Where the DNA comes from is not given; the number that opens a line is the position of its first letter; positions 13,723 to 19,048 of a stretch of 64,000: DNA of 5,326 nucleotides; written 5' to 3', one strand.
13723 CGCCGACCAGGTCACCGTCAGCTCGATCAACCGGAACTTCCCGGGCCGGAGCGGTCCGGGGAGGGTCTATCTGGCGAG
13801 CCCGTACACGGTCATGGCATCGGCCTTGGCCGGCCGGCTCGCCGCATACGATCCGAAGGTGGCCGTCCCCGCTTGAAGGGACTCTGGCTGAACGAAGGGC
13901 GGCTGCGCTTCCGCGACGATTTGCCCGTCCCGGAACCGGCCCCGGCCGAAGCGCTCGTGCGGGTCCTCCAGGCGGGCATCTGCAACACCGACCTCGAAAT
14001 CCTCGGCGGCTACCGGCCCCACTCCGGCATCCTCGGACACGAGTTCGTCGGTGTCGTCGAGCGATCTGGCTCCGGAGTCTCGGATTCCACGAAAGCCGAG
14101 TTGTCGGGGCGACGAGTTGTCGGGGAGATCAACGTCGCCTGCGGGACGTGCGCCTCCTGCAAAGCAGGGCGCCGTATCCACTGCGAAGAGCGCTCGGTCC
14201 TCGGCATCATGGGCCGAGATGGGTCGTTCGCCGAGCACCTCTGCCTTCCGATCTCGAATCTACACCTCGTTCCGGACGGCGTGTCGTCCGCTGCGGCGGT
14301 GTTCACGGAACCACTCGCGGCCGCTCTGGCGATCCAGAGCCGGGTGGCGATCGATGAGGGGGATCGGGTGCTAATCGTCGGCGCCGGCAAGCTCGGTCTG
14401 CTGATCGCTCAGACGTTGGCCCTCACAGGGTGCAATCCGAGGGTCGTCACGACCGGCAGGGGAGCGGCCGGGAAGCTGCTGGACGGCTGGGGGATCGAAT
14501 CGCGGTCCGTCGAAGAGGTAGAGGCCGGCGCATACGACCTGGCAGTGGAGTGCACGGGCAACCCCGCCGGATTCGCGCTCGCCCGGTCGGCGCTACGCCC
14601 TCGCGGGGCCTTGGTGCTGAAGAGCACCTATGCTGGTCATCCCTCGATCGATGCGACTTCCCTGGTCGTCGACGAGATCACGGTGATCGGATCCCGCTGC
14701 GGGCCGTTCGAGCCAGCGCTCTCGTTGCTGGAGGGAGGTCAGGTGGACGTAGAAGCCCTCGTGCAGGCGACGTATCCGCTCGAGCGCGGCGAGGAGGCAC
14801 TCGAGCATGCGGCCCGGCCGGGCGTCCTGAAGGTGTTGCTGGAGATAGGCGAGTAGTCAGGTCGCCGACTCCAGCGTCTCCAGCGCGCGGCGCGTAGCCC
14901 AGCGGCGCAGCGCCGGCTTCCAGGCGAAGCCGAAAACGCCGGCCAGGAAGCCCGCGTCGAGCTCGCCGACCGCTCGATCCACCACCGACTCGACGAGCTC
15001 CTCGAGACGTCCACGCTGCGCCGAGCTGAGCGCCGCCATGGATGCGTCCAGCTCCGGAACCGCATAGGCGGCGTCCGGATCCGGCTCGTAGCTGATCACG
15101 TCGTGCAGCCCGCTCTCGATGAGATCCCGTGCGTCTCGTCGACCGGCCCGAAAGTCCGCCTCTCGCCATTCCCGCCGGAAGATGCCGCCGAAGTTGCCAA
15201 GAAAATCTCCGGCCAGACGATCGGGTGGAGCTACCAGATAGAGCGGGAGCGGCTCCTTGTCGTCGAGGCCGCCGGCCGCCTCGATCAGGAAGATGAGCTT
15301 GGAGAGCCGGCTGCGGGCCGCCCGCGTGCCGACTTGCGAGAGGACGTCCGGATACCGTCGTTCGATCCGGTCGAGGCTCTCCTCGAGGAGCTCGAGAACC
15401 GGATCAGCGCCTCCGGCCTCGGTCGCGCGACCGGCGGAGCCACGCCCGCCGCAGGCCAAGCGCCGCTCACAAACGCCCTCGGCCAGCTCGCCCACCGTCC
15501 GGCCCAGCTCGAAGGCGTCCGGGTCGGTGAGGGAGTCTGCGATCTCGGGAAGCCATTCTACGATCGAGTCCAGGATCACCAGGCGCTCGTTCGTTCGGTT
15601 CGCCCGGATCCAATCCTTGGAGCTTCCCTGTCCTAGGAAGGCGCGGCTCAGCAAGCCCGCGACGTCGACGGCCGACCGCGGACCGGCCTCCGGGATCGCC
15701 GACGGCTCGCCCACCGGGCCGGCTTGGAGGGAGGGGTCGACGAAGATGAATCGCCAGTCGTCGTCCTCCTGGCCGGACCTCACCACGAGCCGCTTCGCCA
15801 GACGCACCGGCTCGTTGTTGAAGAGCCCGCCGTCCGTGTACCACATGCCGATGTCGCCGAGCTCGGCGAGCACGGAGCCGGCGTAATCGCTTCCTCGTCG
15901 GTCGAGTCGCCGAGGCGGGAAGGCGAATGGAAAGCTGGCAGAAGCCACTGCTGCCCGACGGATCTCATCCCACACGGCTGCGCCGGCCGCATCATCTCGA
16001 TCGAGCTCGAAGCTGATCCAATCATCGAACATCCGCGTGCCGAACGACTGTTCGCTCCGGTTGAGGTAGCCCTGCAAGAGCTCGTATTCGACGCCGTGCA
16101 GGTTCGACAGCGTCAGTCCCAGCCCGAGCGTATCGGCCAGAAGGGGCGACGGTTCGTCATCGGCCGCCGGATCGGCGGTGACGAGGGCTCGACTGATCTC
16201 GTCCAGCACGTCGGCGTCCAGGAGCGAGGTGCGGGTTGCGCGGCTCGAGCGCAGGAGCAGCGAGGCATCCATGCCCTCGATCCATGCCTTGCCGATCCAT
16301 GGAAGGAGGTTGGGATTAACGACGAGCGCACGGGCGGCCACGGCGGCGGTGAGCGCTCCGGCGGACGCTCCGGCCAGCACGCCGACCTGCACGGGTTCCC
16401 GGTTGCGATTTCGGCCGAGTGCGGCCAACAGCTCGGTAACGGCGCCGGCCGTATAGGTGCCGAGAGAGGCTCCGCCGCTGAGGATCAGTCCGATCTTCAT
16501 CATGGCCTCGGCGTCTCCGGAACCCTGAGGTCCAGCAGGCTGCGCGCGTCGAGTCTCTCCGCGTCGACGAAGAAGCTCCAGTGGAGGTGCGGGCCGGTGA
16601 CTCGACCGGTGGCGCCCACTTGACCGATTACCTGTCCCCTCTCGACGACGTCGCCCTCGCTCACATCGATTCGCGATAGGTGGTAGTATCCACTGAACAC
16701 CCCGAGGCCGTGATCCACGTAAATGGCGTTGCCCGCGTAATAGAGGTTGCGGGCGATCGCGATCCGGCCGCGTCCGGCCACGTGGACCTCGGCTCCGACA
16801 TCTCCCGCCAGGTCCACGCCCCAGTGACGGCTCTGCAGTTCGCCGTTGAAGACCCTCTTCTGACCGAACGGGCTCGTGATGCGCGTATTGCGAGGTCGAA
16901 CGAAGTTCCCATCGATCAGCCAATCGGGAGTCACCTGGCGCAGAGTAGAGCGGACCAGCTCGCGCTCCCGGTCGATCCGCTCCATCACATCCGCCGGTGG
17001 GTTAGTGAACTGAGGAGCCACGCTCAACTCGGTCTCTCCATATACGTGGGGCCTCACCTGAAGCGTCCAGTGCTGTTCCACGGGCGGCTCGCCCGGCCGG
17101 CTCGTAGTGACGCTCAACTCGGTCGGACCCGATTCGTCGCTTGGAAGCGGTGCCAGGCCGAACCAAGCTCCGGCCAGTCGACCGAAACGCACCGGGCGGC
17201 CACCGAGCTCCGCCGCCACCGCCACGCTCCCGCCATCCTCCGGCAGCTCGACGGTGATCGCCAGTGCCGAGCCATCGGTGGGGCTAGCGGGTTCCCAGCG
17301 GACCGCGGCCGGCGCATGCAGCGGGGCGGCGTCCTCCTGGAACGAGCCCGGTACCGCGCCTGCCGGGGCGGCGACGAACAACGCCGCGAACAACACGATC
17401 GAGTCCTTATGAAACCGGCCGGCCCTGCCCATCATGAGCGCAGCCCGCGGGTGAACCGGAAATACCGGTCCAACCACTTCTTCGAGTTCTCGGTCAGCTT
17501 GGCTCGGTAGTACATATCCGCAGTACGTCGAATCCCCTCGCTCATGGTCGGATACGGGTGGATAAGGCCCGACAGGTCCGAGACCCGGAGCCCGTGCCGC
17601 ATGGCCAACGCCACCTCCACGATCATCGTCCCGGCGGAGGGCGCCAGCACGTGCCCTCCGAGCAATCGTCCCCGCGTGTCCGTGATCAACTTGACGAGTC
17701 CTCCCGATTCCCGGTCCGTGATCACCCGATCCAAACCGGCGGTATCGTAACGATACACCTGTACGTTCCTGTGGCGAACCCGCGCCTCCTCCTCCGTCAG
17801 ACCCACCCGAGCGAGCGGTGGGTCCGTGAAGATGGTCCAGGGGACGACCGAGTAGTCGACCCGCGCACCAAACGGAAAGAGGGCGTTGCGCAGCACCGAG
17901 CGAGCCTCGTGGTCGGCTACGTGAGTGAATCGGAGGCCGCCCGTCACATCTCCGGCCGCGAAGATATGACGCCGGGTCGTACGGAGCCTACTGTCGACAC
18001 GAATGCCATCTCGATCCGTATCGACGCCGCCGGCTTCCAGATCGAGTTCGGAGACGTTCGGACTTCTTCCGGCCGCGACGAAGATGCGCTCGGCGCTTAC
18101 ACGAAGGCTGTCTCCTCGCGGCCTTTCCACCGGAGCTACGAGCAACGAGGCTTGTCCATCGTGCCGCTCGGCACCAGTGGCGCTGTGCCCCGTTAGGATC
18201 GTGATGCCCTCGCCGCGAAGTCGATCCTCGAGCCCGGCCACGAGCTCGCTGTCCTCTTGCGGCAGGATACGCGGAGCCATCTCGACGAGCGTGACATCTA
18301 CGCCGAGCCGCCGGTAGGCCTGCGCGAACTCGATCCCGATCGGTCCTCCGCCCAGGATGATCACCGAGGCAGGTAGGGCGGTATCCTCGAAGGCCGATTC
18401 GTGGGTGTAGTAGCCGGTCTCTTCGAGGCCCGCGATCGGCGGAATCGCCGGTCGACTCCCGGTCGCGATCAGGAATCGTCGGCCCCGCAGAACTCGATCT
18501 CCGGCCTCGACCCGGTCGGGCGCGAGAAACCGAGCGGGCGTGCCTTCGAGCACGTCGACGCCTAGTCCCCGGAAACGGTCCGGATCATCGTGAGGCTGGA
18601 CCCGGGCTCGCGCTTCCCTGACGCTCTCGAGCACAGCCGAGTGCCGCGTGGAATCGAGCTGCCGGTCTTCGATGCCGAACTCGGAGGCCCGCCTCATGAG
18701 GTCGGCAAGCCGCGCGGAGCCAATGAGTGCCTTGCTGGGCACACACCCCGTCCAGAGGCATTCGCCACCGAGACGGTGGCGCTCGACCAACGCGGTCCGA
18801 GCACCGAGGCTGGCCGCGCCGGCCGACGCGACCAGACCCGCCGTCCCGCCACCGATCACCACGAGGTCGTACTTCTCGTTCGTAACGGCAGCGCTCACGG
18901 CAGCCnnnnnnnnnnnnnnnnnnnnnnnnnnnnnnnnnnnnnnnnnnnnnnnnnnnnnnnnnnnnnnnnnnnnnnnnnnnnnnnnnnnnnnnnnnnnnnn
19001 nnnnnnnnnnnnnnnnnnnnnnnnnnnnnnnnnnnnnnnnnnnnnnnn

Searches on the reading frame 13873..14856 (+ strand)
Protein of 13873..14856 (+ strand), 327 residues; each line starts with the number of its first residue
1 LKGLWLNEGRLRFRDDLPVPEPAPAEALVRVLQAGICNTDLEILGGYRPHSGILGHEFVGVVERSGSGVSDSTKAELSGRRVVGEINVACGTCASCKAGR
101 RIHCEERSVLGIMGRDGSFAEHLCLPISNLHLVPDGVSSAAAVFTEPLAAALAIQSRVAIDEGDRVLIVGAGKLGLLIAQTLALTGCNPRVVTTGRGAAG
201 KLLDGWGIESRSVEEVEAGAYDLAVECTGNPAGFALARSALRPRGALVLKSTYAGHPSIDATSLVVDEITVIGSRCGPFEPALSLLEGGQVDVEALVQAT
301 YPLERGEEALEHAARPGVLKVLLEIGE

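Call 56: search_protein_families(library=pfam, proteins=[window:13873-14856:+], max_evalue=0.00001)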
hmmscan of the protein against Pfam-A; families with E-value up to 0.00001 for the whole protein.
window:13873-14856:+ (327 aa): 3 families
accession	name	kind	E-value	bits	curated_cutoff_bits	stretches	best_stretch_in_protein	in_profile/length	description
PF08240.17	ADH_N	-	1.4e-20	74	23.5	1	24-135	2-104/104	Alcohol dehydrogenase GroES-like domain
PF00107.32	ADH_zinc_N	-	7.8e-08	32.8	31.8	1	175-281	3-122/129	Zinc-binding dehydrogenase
PF16912.11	Glu_dehyd_C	-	2e-07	31.2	34.9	1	151-324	20-210/211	Glucose dehydrogenase C-terminus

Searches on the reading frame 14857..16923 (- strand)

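Call 70: search_protein_families(library=pfam, proteins=[window:14857-16923:-], max_evalue=0.0001)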
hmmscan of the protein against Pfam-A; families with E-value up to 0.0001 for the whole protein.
window:14857-16923:- (688 aa): 2 families
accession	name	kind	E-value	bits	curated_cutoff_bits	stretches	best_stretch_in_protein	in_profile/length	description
PF01734.28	Patatin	-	3.4e-18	67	27.7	1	146-376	1-190/191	Patatin-like phospholipase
PF11856.13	DUF3376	-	6.5e-05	22.9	25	0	567-600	360-393/514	Protein of unknown function (DUF3376)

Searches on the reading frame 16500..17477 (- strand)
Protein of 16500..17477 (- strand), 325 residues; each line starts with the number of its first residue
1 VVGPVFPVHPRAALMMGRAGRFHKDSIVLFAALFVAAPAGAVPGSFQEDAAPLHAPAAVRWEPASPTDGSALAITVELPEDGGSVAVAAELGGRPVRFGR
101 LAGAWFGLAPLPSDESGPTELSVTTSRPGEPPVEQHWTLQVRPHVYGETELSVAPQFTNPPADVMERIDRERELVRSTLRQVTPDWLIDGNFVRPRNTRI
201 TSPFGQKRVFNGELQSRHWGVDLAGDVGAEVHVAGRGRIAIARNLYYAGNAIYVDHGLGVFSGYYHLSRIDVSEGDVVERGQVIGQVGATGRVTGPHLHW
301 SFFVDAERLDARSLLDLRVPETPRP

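Call 70: search_protein_families(library=pfam, proteins=[window:16500-17477:-], max_evalue=0.0001)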
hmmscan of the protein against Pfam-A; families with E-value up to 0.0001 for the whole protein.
window:16500-17477:- (325 aa): 1 family
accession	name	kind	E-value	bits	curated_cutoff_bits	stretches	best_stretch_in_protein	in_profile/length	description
PF01551.29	Peptidase_M23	-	3.3e-25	88.5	28.7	1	217-310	2-95/96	Peptidase family M23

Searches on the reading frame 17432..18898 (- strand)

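Call 70: search_protein_families(library=pfam, proteins=[window:17432-18898:-], max_evalue=0.0001)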
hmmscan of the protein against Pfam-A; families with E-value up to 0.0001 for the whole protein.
window:17432-18898:- (488 aa): 11 families
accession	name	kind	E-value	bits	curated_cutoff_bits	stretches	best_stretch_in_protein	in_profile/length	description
PF07992.20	Pyr_redox_2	-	5.7e-59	200.4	26.1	1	10-332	1-291/291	Pyridine nucleotide-disulphide oxidoreductase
PF02852.28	Pyr_redox_dim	-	2.8e-27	95.6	25.3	1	352-458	1-108/110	Pyridine nucleotide-disulphide oxidoreductase, dimerisation domain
PF00070.33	Pyr_redox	-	2.7e-23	82.7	22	1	178-248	1-71/82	Pyridine nucleotide-disulphide oxidoreductase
PF01134.28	GIDA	-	3.8e-11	43.1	22.1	1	11-70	1-58/391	Glucose inhibited division protein A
PF12831.13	FAD_oxidored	-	2.6e-10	40.6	27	1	11-46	1-37/416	FAD dependent oxidoreductase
PF01266.30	DAO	-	4.4e-08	33.5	27.9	0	11-46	1-37/353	FAD dependent oxidoreductase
PF01262.27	AlaDh_PNT_C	-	4.5e-08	33.2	23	0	175-218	27-70/214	Alanine dehydrogenase/PNT, C-terminal domain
PF01494.25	FAD_binding_3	-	6e-08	32.7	22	0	10-97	2-79/349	FAD binding domain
PF13450.12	NAD_binding_8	-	1.4e-07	32.2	21.9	0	181-211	1-31/68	NAD(P)-binding Rossmann-like domain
PF03486.20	HI0933_like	-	1.5e-07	31.5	50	0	11-43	2-34/244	HI0933-like protein Rossmann domain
PF13738.12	Pyr_redox_3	-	1e-06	28.7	30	0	130-299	116-286/305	Pyridine nucleotide-disulphide oxidoreductase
